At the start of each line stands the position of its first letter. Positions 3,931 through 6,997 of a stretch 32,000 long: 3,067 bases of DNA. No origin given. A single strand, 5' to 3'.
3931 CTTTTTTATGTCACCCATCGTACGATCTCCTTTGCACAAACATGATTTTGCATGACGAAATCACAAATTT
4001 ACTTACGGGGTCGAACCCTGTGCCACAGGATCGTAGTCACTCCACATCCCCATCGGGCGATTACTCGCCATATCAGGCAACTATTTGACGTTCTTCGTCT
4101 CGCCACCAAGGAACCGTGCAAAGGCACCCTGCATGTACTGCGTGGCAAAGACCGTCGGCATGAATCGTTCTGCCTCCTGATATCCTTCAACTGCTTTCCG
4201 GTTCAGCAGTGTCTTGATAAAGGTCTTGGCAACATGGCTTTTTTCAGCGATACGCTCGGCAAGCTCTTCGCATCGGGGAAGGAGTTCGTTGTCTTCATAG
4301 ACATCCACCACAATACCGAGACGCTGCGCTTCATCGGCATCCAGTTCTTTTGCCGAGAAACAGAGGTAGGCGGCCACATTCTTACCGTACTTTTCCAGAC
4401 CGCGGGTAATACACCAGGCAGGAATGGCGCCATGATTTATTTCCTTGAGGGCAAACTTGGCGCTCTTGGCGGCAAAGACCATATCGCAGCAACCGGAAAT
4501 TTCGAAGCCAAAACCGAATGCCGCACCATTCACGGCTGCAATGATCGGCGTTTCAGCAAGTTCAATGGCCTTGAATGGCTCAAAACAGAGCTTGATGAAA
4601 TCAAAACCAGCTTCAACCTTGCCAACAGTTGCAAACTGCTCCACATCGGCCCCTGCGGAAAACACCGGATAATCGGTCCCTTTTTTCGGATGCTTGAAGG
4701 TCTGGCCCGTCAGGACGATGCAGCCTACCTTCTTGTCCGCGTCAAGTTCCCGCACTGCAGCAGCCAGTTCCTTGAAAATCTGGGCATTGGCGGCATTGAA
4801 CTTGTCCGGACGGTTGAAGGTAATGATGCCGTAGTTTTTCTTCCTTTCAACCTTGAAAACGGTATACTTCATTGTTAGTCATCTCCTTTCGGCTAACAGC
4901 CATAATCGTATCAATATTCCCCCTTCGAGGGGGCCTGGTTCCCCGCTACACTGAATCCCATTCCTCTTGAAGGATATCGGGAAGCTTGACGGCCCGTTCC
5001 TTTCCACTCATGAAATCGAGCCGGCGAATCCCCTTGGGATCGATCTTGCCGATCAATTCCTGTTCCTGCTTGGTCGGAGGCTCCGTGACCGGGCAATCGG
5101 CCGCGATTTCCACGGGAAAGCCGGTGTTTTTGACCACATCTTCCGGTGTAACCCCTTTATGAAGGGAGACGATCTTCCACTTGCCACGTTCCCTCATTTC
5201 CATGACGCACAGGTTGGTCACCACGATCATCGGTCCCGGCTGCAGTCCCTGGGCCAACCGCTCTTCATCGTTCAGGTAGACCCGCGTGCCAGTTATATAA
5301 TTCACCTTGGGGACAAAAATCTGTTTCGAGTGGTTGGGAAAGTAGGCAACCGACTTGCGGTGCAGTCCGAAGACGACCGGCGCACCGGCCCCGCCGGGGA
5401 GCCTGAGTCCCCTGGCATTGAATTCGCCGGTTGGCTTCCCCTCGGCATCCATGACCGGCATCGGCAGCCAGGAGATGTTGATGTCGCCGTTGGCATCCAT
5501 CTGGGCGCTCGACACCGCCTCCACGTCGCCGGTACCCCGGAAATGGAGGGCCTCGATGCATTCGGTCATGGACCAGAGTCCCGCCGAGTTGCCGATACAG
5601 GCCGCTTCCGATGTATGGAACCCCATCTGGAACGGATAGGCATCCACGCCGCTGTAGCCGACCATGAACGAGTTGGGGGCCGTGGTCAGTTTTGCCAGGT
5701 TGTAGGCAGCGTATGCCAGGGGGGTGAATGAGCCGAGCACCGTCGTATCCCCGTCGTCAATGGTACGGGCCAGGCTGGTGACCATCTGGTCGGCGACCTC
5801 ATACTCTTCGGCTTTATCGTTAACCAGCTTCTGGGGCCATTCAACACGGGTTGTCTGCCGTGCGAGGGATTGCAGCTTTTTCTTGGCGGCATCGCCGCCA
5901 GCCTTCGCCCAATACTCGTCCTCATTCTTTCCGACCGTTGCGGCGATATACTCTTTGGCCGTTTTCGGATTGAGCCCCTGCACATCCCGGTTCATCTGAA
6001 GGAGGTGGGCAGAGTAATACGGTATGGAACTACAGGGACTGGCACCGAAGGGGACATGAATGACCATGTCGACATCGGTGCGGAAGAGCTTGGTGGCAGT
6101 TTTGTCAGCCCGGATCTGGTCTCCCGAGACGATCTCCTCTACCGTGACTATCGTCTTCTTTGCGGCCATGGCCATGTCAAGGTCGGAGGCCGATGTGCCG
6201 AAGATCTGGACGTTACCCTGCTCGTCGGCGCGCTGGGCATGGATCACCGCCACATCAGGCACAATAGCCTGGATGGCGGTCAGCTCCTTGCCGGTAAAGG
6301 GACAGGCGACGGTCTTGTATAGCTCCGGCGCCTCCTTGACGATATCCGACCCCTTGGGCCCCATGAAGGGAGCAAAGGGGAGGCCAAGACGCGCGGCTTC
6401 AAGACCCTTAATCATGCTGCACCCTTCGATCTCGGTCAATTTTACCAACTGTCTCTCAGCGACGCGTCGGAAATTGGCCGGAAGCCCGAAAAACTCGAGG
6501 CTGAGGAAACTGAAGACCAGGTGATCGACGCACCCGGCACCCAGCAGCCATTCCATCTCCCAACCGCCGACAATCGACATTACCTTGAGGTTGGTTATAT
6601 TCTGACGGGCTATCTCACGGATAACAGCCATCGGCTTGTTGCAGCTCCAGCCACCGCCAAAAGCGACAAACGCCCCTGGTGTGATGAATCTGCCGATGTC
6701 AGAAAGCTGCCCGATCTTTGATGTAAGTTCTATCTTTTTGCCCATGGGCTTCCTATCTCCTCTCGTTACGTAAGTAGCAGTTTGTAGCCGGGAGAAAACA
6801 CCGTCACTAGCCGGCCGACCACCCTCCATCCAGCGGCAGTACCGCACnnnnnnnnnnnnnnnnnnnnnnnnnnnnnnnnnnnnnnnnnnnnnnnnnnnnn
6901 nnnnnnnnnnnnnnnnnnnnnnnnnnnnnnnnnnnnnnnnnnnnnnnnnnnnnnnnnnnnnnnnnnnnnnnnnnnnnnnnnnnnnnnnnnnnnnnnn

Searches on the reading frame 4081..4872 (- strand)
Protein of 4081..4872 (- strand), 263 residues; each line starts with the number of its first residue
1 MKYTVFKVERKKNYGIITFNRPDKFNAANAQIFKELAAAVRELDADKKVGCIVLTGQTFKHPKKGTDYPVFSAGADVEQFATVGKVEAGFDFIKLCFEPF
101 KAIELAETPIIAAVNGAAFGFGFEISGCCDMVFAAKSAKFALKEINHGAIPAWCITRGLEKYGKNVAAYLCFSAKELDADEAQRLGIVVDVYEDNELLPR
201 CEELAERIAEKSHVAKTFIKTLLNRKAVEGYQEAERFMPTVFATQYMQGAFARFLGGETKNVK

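Call 7: search_protein_families(library=pfam, proteins=[window:4081-4872:-])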
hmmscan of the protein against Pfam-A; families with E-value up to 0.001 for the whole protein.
window:4081-4872:- (263 aa): 2 families
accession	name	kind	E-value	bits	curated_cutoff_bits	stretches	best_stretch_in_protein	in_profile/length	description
PF00378.25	ECH_1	-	1.3e-39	136.5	27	1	11-232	3-214/251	Enoyl-CoA hydratase/isomerase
PF16113.10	ECH_2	-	4.4e-24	86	27.2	1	15-230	2-206/335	Enoyl-CoA hydratase/isomerase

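Call 30: search_solved_structures(query=window:4081-4872:-, max_evalue=1e-10)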
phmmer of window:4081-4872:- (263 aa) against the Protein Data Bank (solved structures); distinct sequences matched with E-value up to 1e-10: 106 (the best 60 are shown).
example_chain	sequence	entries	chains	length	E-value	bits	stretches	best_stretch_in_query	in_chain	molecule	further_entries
5z7r_A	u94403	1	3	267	4.9e-31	111.4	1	8-227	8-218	Short-chain-enoyl-CoA hydratase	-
3pzk_A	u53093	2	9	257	6.7e-31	110.9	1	1-255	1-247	e enoyl-CoA hydratase echA8 | enoyl-CoA hydratase echA8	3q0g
3q0j_A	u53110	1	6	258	6.8e-31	110.9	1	1-255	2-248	enoyl-CoA hydratase echA8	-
3h81_A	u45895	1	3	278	9e-31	110.5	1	1-255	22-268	enoyl-CoA hydratase echA8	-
4fjw_D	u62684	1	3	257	1.7e-30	109.6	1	1-255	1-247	Probable enoyl-CoA hydratase echA8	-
5zai_A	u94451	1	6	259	2e-28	102.8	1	3-226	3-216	3-hydroxypropionyl-coenzyme A dehydratase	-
5xzd_A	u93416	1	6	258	2.8e-28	102.3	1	2-248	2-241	Enoyl-CoA hydratase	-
2pbp_A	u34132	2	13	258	2e-27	99.6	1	12-255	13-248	Enoyl-CoA hydratase subunit I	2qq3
3moy_A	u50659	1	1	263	1.5e-26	96.7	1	12-227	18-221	Probable enoyl-CoA hydratase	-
9qwv_A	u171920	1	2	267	2.8e-26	95.8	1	10-257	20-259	Enoyl-CoA hydratase, mitochondrial, putative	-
6lvp_A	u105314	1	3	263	7.6e-25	91.1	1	16-225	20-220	Enoyl-CoA hydratase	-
9ula_A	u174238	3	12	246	3.8e-24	88.8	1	17-225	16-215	Enoyl-CoA hydratase/isomerase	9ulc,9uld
28bq_A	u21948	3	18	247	3.9e-24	88.8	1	17-225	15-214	Enoyl-CoA hydratase/isomerase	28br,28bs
7eum_C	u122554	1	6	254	4.2e-24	88.7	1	17-225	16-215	Enoyl-CoA hydratase/isomerase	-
3pea_A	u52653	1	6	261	5.3e-23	85.1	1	13-254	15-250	Enoyl-CoA hydratase/isomerase family protein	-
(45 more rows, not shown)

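Call 84: search_protein_families(library=ncbifam, proteins=[window:4081-4872:-], max_evalue=1e-10)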
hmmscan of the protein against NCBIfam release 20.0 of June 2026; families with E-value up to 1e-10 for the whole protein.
window:4081-4872:- (263 aa): 64 families (the best 25 are shown)
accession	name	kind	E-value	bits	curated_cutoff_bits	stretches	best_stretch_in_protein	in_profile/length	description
NF004517.0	PRK05862.1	equivalog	4.9e-43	147.5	396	1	1-248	1-240/257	enoyl-CoA hydratase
NF051848.1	EnCoAHydtEchA19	equivalog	3.1e-40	138.4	400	1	7-239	3-232/258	enoyl-CoA hydratase EchA19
NF004475.0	PRK05809.1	subfamily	1.3e-39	136.3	394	1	1-253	1-248/260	short-chain-enoyl-CoA hydratase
NF004840.0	PRK06190.1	equivalog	4.2e-38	131.4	253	1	4-233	4-223/260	enoyl-CoA hydratase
NF006007.0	PRK08138.1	subfamily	7.4e-36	123.9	355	1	9-223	13-215/261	enoyl-CoA hydratase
NF005803.0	PRK07658.1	equivalog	1.3e-35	123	313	1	5-246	3-234/257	enoyl-CoA hydratase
NF004796.0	PRK06144.1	subfamily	9e-35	120.4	272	1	6-259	10-256/262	enoyl-CoA hydratase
NF004794.0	PRK06142.1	equivalog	4.1e-34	118.5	308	1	2-237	4-241/273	crotonase/enoyl-CoA hydratase family protein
NF004634.0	PRK05980.1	equivalog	2.4e-33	115.6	375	1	7-225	6-219/263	crotonase/enoyl-CoA hydratase family protein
NF004857.0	PRK06210.1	equivalog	4.9e-32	111.4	341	1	12-254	17-264/275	enoyl-CoA hydratase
NF006699.0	PRK09245.1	subfamily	9.1e-32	110.3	354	1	6-225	5-222/266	crotonase/enoyl-CoA hydratase family protein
NF007239.0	PRK09674.1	equivalog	3.1e-31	108.8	371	1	8-225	8-213/257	2,3-dehydroadipyl-CoA hydratase PaaF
NF006566.0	PRK09076.1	subfamily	1.6e-30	106.6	286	1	5-228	6-219/260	enoyl-CoA hydratase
NF006588.0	PRK09120.1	equivalog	1.7e-30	106.2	276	1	3-238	7-236/276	p-hydroxycinnamoyl CoA hydratase/lyase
NF005073.0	PRK06495.1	subfamily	4.9e-30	104.7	296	1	4-225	4-213/257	enoyl-CoA hydratase/isomerase family protein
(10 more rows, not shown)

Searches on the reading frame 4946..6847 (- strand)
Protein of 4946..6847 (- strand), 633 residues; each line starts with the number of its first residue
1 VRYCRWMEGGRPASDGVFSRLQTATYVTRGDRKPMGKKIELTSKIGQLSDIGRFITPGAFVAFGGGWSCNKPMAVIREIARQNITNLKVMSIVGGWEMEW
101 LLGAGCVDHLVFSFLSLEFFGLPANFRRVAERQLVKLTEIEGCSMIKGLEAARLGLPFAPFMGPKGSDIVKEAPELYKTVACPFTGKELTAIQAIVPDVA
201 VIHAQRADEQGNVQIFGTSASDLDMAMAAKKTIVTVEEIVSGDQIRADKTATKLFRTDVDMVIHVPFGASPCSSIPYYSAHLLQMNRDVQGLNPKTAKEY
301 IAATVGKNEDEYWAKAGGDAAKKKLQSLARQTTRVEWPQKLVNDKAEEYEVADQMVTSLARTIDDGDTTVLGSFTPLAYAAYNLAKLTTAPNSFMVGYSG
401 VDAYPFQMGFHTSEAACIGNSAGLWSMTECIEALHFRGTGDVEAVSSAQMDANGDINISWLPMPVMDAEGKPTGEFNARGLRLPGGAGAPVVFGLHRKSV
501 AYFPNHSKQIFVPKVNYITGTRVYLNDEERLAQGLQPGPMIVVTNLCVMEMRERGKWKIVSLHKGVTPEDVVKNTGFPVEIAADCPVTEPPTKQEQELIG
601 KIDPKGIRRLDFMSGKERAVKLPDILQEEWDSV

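Call 4: search_protein_families(library=pfam, proteins=[window:4946-6847:-])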
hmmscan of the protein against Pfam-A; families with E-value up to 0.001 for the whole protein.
window:4946-6847:- (633 aa): 1 family
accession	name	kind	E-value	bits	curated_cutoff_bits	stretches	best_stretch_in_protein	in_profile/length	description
PF01144.29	CoA_trans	-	1.1e-30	107.2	23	2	53-252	10-206/217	Coenzyme A transferase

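Call 5: search_protein_families(library=ncbifam, proteins=[window:4946-6847:-])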
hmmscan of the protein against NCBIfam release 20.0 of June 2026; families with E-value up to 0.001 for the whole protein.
window:4946-6847:- (633 aa): 2 families
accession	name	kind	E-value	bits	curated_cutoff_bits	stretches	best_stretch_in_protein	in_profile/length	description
TIGR02429.1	pcaI_scoA_fam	subfamily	1.1e-09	38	128.5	1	48-252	9-208/222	3-oxoacid CoA-transferase subunit A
NF007394.0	PRK09920.1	equivalog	7.8e-06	25.7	315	1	145-252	103-205/219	acetate CoA-transferase subunit alpha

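Call 18: search_solved_structures(query=window:4946-6847:-, max_evalue=0.01)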
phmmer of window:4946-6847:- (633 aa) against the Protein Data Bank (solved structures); distinct sequences matched with E-value up to 0.01: 23.
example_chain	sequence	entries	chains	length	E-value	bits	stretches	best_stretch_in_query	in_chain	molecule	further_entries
1poi_A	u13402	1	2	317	8.1e-27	96.9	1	45-278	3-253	GLUTACONATE COENZYME A-TRANSFERASE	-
5mzw_A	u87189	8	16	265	5.3e-23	84.3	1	52-276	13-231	Glutaconate CoA-transferase family, subunit A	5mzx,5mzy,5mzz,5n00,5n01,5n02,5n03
6coj_A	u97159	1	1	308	5.5e-22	80.9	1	29-315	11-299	Probable CoA-transferase alpha subunit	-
6co6_A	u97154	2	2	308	9.3e-22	80.2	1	29-315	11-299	Probable CoA-transferase alpha subunit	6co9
6con_A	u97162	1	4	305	9.9e-17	63.6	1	48-280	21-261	CoA-transferase subunit alpha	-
1poi_B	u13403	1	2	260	1.4e-09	40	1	353-592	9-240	GLUTACONATE COENZYME A-TRANSFERASE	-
5n02_D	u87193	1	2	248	1.3e-08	36.8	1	352-608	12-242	Glutaconate CoA-transferase family, subunit B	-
5n00_B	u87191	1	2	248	1.3e-08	36.8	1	352-608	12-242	Glutaconate CoA-transferase family, subunit B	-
5n01_D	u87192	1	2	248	1.3e-08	36.8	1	352-608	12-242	Glutaconate CoA-transferase family, subunit B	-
9cq2_A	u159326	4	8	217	1.3e-08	36.7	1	44-246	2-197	3-oxoacid CoA-transferase, A subunit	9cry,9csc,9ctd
5n03_D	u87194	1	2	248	1.9e-08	36.2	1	352-608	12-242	Glutaconate CoA-transferase family, subunit B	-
5mzw_D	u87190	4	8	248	2.2e-08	36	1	352-608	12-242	Glutaconate CoA-transferase family, subunit B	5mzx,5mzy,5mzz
6co6_B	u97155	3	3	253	2.8e-07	32.4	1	487-609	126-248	Probable CoA-transferase beta subunit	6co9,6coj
6con_B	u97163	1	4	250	1.5e-06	30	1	496-611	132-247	CoA-transferase subunit beta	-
3cdk_A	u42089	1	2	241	5.4e-06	28.1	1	50-252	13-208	Succinyl-CoA:3-ketoacid-coenzyme A transferase subunit A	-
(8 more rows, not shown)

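Call 85: find_homologous_proteins(query=window:4946-6745:-, max_evalue=1e-20)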
Query window:4946-6745:- (599 aa): 175 proteins with E <= 1e-20 among 8000 candidates; the best 120 are listed.
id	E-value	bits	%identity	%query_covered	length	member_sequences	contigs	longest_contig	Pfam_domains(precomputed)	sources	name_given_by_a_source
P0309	0.0e+0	1287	92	100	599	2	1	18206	PF01144.30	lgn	-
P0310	0.0e+0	1278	92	100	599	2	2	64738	PF01144.30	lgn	-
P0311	0.0e+0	1205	87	100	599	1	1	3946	PF01144.30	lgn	-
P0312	0.0e+0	1192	85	100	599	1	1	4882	PF01144.30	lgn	-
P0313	0.0e+0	1171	84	100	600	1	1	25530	PF01144.30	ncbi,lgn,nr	ncbi:MAG: hypothetical protein IH614_20020 [Desulfuromonadales bacterium]|nr:hypothetical protein [D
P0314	0.0e+0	1156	83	100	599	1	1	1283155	PF01144.30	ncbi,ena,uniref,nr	ncbi:CoA-transferase [uncultured Desulfosarcina sp.]|uniref:CoA-transferase n=1 Tax=uncultured Desul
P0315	0.0e+0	1154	83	100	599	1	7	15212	PF01144.30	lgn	-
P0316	0.0e+0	1150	83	100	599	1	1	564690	PF01144.30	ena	-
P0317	0.0e+0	1145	82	100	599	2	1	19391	PF01144.30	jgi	-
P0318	0.0e+0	1138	83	100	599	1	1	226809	PF01144.30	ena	-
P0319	0.0e+0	1134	81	100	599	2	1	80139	PF01144.30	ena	-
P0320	0.0e+0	1130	81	100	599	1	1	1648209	PF01144.30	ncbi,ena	-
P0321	0.0e+0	1126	82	100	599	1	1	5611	PF01144.30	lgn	-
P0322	0.0e+0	1123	81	100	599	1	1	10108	PF01144.30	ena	-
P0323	0.0e+0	1117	81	100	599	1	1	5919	PF01144.30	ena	-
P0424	1.4e-294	996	72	99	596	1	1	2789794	PF01144.30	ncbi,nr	ncbi:MAG: hypothetical protein JSW38_01795 [Dehalococcoidia bacterium]|nr:MAG: hypothetical protein 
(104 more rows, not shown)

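Call 86: find_encoding_contigs(protein=P0424, flank=10000, max_places=1)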
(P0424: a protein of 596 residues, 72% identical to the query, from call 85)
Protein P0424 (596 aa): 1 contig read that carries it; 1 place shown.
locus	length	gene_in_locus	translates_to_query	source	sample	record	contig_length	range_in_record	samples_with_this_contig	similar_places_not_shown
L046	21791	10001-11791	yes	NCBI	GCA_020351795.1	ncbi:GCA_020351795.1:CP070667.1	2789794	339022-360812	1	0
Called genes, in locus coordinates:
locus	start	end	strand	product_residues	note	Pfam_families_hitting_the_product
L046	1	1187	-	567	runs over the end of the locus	PF01979:Amidohydro_1, PF07969:Amidohydro_3 (faint), PF13382:Adenine_deam_C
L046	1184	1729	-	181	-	PF00156:Pribosyltran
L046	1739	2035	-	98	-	-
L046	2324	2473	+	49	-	-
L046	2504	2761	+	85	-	PF00011:HSP20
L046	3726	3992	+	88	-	-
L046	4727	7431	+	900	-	PF00091:Tubulin (faint), PF13809:Tubulin_2 (weak)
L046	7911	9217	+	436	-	-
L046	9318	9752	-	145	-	PF00501:AMP-binding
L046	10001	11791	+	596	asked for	PF01144:CoA_trans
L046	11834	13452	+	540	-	PF01642:MM_CoA_mutase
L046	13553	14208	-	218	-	PF01012:ETF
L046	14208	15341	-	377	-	PF02771:Acyl-CoA_dh_N, PF02770:Acyl-CoA_dh_M, PF00441:Acyl-CoA_dh_1, PF08028:Acyl-CoA_dh_2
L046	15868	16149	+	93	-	-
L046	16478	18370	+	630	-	PF02776:TPP_enzyme_N, PF00205:TPP_enzyme_M, PF02775:TPP_enzyme_C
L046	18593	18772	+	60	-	PF00724:Oxidored_FMN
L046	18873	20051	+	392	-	PF00108:Thiolase_N, PF02803:Thiolase_C, PF22691:Thiolase_C_1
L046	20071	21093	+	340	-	PF00108:Thiolase_N (faint), PF08541:ACP_syn_III_C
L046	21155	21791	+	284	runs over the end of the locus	PF02730:AFOR_N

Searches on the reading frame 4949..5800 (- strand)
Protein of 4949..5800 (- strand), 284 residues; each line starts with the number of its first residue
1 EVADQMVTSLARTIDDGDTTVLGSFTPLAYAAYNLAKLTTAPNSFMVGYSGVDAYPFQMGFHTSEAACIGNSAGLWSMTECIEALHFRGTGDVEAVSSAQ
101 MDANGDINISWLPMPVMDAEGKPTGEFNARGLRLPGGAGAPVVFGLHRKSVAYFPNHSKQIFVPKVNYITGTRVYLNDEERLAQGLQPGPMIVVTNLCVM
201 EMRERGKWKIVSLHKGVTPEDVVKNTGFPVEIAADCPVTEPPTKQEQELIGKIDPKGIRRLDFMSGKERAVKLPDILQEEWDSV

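Call 38: search_solved_structures(query=window:4949-5800:-, max_evalue=0.01, show_alignments=4)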
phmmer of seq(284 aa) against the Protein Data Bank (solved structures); distinct sequences matched with E-value up to 0.01: 8.
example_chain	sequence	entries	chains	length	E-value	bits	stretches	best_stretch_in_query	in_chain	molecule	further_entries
1poi_B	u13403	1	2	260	4e-10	42.5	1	7-243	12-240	GLUTACONATE COENZYME A-TRANSFERASE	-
5n00_B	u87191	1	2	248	1.7e-09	40.4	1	3-259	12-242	Glutaconate CoA-transferase family, subunit B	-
5n02_D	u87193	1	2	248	1.7e-09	40.4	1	3-259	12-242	Glutaconate CoA-transferase family, subunit B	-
5n01_D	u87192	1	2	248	1.7e-09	40.4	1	3-259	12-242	Glutaconate CoA-transferase family, subunit B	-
5n03_D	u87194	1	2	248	2.4e-09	39.9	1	3-259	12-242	Glutaconate CoA-transferase family, subunit B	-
5mzw_D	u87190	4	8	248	2.7e-09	39.7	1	3-259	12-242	Glutaconate CoA-transferase family, subunit B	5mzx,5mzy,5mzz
6co6_B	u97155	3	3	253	7.3e-08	35.1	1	138-260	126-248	Probable CoA-transferase beta subunit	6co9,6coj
6con_B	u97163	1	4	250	2e-07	33.6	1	147-262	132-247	CoA-transferase subunit beta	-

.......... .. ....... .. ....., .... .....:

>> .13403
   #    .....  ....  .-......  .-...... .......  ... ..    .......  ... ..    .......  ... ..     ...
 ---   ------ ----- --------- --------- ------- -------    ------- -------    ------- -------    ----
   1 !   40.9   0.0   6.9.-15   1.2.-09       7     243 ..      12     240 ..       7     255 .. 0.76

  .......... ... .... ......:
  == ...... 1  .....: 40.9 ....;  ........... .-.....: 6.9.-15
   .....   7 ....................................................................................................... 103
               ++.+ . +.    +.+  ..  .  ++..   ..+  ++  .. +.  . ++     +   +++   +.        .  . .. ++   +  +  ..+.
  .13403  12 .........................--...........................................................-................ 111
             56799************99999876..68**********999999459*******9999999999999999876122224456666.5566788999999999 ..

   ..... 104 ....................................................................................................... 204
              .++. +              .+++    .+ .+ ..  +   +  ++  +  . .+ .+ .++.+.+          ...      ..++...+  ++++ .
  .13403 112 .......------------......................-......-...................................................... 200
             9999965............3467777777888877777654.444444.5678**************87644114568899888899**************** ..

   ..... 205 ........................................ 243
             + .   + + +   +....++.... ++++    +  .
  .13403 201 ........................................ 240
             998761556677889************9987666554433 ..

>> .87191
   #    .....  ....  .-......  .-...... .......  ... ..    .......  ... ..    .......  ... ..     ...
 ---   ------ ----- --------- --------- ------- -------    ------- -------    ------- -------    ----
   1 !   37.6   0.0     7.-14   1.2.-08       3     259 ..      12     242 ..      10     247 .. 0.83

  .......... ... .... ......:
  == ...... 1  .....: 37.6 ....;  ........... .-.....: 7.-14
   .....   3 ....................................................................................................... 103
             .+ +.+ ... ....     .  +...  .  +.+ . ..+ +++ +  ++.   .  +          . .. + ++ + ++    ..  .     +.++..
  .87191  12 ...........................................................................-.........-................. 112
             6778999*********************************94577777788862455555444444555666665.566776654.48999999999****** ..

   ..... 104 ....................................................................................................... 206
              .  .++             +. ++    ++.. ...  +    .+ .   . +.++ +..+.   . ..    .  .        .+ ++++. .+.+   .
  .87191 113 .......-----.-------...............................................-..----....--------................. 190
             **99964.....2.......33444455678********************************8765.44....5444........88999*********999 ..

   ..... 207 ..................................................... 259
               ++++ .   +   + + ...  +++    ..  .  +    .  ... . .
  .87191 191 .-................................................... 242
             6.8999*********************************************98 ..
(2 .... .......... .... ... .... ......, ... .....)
